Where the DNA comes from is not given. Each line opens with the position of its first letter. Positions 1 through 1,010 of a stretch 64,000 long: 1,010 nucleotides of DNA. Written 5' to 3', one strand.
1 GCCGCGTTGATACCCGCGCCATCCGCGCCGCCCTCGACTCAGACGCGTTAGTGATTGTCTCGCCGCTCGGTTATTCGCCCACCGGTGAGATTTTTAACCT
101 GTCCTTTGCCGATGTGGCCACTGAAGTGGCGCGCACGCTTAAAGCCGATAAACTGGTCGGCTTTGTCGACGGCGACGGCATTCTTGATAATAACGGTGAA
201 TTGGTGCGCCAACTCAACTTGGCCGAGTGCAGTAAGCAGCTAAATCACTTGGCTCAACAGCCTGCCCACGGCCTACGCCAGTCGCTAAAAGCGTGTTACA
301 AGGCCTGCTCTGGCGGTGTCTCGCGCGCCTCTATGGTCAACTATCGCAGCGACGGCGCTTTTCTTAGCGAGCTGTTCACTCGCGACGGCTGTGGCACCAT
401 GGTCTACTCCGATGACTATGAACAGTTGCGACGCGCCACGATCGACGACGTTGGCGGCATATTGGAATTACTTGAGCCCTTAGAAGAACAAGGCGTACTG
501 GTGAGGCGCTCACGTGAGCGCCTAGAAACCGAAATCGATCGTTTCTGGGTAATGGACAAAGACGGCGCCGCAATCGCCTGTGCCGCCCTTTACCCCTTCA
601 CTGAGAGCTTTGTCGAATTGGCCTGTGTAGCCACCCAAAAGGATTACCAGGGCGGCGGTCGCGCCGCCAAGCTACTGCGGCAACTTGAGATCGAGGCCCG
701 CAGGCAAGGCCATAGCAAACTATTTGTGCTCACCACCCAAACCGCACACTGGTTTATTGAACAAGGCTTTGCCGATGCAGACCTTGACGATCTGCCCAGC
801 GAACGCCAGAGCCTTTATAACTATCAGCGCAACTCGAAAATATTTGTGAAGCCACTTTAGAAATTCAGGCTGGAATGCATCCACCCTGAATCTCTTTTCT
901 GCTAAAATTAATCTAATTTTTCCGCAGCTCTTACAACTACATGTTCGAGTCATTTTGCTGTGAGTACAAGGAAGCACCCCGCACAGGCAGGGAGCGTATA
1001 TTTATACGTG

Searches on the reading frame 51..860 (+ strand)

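Call 16: search_protein_families(library=pfam, proteins=[window:51-860:+], max_evalue=0.001)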
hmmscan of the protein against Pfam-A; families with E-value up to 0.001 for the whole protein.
window:51-860:+ (269 aa): 3 families
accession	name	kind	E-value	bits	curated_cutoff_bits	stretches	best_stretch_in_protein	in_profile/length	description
PF00583.31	Acetyltransf_1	-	1.7e-10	41.6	20.7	1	152-231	19-102/116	Acetyltransferase (GNAT) family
PF13508.13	Acetyltransf_7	-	9.3e-10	39.2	27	1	163-240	3-82/84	Acetyltransferase (GNAT) domain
PF00696.33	AA_kinase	-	2.1e-07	31.4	24.9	1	2-94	135-231/234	Amino acid kinase family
